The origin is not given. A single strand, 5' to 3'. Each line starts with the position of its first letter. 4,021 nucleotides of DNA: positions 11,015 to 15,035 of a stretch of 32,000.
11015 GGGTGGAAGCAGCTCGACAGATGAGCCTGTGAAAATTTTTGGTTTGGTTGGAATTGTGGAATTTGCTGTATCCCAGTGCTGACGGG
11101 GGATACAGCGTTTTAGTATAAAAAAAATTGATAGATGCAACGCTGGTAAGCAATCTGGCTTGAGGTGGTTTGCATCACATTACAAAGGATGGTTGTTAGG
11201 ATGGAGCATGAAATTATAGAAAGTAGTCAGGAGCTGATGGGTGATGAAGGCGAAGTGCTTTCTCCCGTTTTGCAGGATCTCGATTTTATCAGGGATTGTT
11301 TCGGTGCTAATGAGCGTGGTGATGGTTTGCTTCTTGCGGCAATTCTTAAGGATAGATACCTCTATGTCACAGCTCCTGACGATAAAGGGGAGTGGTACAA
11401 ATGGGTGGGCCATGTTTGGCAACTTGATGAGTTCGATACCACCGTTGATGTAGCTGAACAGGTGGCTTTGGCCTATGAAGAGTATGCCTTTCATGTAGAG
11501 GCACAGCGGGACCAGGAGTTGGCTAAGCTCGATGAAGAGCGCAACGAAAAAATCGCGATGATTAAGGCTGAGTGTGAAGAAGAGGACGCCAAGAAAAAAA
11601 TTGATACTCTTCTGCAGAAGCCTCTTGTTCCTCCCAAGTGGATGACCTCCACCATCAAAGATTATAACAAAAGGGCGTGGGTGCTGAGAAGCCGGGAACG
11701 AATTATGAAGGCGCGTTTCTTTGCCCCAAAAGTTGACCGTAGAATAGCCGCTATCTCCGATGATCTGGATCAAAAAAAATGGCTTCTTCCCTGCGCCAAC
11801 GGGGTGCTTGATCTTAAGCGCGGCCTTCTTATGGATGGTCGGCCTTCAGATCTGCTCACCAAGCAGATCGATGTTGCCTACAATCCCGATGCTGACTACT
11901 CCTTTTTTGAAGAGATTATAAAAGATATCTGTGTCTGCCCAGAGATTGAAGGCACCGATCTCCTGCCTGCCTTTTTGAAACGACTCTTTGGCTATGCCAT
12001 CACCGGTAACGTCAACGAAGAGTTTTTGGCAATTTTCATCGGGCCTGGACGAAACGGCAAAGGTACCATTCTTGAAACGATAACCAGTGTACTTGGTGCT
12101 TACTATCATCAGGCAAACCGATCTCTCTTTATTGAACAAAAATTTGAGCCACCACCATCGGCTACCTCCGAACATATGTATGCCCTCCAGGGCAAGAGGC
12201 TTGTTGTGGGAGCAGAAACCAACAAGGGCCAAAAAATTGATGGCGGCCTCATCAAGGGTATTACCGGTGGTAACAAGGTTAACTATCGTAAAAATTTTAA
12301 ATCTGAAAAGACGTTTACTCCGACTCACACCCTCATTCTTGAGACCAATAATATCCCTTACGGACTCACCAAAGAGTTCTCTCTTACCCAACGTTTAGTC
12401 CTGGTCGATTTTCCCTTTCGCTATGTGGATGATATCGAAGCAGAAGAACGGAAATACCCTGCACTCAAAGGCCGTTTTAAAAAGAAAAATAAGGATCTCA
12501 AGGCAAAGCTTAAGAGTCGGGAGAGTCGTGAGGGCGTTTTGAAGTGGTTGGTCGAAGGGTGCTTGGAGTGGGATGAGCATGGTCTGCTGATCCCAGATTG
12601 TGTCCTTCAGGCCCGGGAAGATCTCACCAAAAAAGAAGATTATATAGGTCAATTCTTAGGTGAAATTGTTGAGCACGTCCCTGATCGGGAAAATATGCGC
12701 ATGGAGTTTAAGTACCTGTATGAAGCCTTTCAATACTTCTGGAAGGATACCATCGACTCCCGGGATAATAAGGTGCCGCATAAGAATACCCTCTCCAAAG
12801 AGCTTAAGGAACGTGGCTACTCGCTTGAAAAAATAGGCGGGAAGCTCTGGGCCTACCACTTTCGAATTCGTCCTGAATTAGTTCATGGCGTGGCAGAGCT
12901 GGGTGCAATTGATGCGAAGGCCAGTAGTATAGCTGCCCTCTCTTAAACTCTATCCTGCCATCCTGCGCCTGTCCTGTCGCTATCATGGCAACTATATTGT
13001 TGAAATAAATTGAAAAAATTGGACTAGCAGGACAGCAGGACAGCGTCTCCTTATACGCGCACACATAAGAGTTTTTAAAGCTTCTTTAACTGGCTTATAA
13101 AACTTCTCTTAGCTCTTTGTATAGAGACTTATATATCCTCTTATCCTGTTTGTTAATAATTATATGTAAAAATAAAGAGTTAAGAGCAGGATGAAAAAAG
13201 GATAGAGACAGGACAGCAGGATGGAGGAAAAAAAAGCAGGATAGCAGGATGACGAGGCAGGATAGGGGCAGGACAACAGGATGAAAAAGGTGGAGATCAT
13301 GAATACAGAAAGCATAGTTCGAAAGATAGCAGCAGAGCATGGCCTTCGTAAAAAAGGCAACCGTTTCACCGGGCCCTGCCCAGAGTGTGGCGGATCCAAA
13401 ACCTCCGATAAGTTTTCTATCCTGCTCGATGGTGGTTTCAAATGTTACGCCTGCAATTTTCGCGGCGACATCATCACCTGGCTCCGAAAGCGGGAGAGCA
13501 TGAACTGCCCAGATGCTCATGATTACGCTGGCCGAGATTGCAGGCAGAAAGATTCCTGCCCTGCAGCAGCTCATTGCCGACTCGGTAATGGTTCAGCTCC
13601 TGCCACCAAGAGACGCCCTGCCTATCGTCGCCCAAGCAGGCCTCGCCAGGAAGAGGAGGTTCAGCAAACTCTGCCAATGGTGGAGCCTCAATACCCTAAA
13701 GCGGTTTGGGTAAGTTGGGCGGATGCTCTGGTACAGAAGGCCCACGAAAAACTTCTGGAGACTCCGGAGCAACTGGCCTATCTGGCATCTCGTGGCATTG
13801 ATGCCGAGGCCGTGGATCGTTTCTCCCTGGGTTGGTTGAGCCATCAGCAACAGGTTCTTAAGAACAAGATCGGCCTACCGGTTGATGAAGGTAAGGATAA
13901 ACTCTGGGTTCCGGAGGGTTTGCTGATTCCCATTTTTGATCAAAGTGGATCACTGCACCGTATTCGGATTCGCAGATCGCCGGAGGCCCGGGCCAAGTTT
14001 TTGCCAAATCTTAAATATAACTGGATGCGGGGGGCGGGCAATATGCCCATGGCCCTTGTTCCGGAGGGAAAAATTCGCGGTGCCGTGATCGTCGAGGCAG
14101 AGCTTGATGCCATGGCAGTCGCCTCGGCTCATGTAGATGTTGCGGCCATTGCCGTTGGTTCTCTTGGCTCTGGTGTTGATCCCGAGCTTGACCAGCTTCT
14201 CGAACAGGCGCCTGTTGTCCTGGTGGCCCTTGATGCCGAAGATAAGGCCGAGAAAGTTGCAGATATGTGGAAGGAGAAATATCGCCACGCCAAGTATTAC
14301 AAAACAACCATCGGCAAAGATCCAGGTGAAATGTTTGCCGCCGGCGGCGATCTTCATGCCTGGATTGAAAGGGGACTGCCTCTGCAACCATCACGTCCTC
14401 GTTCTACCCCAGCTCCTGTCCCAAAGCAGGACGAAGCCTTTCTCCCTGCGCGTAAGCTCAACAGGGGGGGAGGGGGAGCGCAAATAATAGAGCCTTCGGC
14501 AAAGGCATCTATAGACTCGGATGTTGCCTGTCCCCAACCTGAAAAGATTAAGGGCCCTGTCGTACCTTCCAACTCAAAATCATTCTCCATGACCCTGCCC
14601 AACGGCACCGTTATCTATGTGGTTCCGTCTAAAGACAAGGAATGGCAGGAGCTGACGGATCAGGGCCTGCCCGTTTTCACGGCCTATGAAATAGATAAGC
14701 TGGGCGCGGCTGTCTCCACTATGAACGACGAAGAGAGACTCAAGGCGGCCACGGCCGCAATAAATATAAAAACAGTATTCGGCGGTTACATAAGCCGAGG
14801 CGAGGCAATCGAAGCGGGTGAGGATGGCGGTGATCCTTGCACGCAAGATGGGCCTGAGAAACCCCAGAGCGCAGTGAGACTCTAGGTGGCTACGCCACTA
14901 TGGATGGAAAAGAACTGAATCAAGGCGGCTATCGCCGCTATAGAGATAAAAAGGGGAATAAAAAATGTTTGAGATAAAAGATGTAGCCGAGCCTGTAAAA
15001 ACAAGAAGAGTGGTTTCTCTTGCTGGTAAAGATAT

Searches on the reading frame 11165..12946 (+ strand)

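Call 26: search_protein_families(library=pfam, proteins=[window:11165-12946:+], max_evalue=0.001)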
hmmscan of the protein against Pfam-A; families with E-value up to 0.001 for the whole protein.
window:11165-12946:+ (593 aa): 2 families
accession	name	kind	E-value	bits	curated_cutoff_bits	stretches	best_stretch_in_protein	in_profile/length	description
PF08706.16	D5_N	-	2.7e-22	80.1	22.4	1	59-256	2-144/145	D5 N terminal like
PF19263.5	DUF5906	-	1.9e-09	38.6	27.6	1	291-400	1-107/114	Family of unknown function (DUF5906)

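Call 27: search_protein_families(library=phrogs, proteins=[window:11165-12946:+], max_evalue=0.001)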
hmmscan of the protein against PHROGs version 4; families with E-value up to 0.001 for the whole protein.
window:11165-12946:+ (593 aa): 9 families
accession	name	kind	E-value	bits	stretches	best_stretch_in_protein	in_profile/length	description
phrog_1156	-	DNA, RNA and nucleotide metabolism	2.1e-70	239.3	1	43-565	357-823/855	DNA primase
phrog_6088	-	DNA, RNA and nucleotide metabolism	1.1e-64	220.2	1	69-553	350-748/772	DNA primase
phrog_16950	-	DNA, RNA and nucleotide metabolism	3e-56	191.8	1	132-510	415-771/843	DNA primase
phrog_2478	-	DNA, RNA and nucleotide metabolism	2.3e-55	189.1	1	190-553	491-824/854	DNA polymerase/primase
phrog_1829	-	DNA, RNA and nucleotide metabolism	4.4e-55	188.2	1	138-559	358-745/772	DNA primase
phrog_864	-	DNA, RNA and nucleotide metabolism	2e-40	140.1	1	196-561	279-612/1064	DNA primase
phrog_1883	-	DNA, RNA and nucleotide metabolism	1.7e-37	130.1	1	56-530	282-713/756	DNA helicase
phrog_7601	-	unknown function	1e-21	78.6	1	274-550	8-257/289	-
phrog_16213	-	DNA, RNA and nucleotide metabolism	1.2e-07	31.5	1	206-419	314-521/732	DNA primase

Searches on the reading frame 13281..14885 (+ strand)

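Call 26: search_protein_families(library=pfam, proteins=[window:13281-14885:+], max_evalue=0.001)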
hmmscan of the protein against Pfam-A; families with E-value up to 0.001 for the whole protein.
window:13281-14885:+ (534 aa): 2 families
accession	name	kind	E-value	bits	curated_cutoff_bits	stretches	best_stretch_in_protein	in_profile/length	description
PF01807.25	Zn_ribbon_DnaG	-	1.5e-05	25.1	24.9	1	6-80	9-82/98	CHC2 zinc finger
PF13155.12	Toprim_2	-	6.1e-05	23.8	22.1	1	269-348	1-84/88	Toprim-like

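Call 27: search_protein_families(library=phrogs, proteins=[window:13281-14885:+], max_evalue=0.001)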
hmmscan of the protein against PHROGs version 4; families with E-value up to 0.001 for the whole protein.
window:13281-14885:+ (534 aa): 6 families
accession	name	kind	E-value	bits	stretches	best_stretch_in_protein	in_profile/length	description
phrog_47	-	DNA, RNA and nucleotide metabolism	8.7e-22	78.5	1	8-353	26-323/947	DNA primase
phrog_849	-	DNA, RNA and nucleotide metabolism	1.3e-14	55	1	14-389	17-359/435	DNA primase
phrog_510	-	DNA, RNA and nucleotide metabolism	2.2e-10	40.9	1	18-283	31-263/667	DNA primase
phrog_239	-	DNA, RNA and nucleotide metabolism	1.9e-09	38.1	1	28-361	40-304/801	DNA primase/helicase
phrog_6444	-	DNA, RNA and nucleotide metabolism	5.4e-09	36.4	0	6-80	13-86/577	DNA primase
phrog_360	-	DNA, RNA and nucleotide metabolism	1.7e-05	26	1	33-111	34-111/133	DNA primase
